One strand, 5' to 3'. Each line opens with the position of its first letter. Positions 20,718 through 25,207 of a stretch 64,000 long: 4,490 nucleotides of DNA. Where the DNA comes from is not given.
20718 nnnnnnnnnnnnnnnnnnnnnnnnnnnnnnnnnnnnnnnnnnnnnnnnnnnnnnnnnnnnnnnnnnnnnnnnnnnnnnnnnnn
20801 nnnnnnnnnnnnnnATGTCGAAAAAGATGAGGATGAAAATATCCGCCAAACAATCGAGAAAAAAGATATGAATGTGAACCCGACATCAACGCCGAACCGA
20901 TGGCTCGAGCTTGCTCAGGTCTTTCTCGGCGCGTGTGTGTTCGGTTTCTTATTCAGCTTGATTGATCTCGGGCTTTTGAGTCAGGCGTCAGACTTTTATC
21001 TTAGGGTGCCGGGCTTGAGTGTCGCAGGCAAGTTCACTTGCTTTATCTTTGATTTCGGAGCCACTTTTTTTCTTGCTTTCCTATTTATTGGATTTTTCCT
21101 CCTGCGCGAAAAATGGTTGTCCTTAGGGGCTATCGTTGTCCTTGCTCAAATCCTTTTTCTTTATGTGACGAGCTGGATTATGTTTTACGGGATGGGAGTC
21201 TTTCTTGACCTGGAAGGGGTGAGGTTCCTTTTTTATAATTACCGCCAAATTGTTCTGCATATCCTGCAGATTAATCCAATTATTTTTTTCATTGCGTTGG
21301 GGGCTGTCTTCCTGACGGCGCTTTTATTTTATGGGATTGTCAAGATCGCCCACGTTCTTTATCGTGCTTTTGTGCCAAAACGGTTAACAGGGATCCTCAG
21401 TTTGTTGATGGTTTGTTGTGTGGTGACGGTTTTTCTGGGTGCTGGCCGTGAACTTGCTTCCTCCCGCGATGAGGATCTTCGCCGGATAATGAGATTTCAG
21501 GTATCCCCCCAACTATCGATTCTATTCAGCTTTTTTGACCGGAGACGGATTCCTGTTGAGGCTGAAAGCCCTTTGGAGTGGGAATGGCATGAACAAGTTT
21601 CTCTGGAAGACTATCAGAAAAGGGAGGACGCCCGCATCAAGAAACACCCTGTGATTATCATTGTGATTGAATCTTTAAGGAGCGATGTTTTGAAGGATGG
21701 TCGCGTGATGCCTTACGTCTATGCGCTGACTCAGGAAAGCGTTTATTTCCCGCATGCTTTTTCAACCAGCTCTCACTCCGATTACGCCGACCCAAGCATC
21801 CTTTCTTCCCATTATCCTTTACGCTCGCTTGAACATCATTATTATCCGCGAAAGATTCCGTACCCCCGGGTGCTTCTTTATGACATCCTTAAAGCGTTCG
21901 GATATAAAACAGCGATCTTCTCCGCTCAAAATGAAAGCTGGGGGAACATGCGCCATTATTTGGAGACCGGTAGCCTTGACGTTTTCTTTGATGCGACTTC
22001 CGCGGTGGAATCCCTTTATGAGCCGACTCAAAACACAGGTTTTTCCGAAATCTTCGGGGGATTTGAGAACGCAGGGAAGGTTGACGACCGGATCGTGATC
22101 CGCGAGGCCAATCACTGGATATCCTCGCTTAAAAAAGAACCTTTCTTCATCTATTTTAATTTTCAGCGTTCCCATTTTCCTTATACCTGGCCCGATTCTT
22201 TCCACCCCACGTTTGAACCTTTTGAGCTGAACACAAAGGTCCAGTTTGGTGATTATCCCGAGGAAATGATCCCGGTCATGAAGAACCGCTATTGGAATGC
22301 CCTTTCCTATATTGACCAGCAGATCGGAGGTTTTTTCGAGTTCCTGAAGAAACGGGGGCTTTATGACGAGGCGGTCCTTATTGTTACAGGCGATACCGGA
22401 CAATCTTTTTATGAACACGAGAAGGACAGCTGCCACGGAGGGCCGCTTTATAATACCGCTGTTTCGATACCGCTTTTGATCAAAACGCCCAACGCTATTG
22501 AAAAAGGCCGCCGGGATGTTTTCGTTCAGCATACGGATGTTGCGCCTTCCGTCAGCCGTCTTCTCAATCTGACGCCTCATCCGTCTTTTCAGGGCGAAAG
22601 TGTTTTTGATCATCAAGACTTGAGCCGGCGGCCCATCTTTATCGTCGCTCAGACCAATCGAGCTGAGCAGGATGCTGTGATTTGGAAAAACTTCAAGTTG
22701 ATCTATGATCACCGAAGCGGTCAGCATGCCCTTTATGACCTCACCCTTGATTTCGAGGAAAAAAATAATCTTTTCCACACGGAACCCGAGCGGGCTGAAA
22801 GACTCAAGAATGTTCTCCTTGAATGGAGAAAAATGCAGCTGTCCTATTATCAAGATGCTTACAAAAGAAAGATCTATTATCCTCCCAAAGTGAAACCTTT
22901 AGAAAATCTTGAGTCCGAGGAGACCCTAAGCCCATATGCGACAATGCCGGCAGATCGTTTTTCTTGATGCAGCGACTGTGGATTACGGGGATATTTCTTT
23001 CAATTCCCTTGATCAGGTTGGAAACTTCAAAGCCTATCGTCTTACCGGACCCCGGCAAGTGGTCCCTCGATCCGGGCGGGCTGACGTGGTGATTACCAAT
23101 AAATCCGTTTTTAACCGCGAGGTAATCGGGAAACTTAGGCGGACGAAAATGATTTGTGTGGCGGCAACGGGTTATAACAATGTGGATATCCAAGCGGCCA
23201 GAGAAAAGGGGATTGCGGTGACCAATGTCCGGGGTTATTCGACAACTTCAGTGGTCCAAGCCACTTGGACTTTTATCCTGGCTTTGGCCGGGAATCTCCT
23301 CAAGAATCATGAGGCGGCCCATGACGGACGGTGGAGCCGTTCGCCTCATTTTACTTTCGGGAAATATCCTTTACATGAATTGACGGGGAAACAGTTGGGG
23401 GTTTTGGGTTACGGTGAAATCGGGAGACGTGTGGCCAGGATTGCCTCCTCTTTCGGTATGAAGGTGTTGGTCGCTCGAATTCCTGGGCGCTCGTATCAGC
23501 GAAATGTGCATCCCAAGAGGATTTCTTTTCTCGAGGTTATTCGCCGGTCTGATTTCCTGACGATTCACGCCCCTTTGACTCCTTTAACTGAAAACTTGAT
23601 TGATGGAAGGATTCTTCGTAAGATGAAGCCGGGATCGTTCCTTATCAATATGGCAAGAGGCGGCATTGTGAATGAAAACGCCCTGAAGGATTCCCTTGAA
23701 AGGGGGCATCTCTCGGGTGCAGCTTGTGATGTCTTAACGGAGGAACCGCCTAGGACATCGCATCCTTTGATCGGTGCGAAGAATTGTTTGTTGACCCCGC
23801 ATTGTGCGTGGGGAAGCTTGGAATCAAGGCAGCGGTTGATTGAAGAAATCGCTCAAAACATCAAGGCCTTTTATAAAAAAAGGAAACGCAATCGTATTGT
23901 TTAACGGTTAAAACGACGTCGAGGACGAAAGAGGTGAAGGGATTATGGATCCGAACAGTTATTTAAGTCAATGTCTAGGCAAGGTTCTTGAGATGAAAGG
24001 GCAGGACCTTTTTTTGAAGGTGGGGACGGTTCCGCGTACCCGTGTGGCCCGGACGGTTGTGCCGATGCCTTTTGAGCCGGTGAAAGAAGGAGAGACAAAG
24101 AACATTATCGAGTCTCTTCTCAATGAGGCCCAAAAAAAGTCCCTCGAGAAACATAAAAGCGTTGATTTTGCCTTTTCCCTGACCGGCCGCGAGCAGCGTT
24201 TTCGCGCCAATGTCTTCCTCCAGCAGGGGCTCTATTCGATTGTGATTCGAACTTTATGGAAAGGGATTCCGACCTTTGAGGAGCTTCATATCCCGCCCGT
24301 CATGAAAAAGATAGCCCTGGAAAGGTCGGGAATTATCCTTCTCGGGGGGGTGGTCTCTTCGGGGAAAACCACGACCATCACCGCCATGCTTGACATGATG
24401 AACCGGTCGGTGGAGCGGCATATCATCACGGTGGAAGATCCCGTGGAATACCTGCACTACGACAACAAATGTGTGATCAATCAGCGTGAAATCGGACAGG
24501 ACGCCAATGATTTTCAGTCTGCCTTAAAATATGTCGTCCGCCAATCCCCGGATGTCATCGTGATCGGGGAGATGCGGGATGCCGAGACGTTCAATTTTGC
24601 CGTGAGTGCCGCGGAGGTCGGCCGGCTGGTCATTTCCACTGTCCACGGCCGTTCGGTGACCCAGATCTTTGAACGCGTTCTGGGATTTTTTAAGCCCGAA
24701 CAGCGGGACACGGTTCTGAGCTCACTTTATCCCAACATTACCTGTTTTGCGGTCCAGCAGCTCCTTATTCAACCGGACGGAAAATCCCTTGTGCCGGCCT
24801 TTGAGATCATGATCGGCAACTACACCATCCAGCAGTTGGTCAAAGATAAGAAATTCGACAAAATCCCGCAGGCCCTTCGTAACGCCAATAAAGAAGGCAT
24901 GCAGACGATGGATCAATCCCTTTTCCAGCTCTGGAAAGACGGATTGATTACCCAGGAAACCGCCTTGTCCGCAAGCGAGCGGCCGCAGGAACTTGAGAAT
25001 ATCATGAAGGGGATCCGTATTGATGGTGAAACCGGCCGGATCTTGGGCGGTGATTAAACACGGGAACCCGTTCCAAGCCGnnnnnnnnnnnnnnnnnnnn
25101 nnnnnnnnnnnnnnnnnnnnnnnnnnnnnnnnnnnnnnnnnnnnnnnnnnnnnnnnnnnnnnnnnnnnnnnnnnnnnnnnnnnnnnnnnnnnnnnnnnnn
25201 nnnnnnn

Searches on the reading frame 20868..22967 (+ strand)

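Call 9: search_protein_families(library=pfam, proteins=[window:20868-22967:+], max_evalue=0.01)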
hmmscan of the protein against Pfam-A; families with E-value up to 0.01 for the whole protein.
window:20868-22967:+ (699 aa): 3 families
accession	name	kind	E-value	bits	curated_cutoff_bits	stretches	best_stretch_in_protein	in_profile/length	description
PF00884.28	Sulfatase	-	3.4e-38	132.1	25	1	262-567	3-300/301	Sulfatase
PF16347.10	SGSH_C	-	2.3e-06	28.3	29.3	1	527-640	11-136/154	N-sulphoglucosamine sulphohydrolase, C-terminal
PF01663.27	Phosphodiest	-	9.2e-06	25.9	23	1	477-515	186-224/342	Type I phosphodiesterase / nucleotide pyrophosphatase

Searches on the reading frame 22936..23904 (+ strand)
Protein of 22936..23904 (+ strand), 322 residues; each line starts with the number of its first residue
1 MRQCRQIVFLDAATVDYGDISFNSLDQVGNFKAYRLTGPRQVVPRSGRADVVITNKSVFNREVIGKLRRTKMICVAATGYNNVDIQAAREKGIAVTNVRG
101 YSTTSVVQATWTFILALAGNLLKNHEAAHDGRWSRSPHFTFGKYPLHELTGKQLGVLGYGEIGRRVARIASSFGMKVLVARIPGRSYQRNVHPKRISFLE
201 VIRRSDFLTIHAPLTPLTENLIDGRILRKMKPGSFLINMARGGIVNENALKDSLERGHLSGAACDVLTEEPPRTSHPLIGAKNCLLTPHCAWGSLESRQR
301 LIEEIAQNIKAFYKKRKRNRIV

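Call 9: search_protein_families(library=pfam, proteins=[window:22936-23904:+], max_evalue=0.01)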
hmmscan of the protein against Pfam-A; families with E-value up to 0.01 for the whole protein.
window:22936-23904:+ (322 aa): 4 families
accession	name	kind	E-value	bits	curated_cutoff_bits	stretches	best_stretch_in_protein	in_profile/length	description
PF02826.25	2-Hacid_dh_C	-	2.7e-51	173.9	25.1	1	112-291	2-178/178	D-isomer specific 2-hydroxyacid dehydrogenase, NAD binding domain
PF00389.36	2-Hacid_dh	-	5.1e-23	81.7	24.6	1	42-319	33-130/134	D-isomer specific 2-hydroxyacid dehydrogenase, catalytic domain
PF00670.27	AdoHcyase_NAD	-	1.8e-06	28.6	27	1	149-240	21-110/162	S-adenosyl-L-homocysteine hydrolase, NAD binding domain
PF07991.19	KARI_N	-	0.00058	19.9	20.6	1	149-242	2-96/165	Acetohydroxy acid isomeroreductase, NADPH-binding domain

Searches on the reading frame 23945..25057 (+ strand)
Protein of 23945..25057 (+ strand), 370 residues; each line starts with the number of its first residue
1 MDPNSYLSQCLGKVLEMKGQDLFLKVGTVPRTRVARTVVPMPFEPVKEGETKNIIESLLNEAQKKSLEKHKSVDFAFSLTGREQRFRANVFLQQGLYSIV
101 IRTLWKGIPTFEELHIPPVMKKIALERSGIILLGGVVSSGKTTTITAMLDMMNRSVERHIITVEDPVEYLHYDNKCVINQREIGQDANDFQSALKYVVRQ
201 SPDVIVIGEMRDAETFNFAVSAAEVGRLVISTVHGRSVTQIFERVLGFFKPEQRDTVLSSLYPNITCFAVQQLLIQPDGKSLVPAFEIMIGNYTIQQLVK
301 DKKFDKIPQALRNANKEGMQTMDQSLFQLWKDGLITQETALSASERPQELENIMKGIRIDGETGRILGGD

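Call 9: search_protein_families(library=pfam, proteins=[window:23945-25057:+], max_evalue=0.01)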
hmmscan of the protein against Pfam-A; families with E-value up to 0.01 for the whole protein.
window:23945-25057:+ (370 aa): 1 family
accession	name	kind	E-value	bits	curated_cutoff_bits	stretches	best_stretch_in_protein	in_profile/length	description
PF00437.27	T2SSE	-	4.2e-32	111.7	24.9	1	120-248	134-258/370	Type II/IV secretion system protein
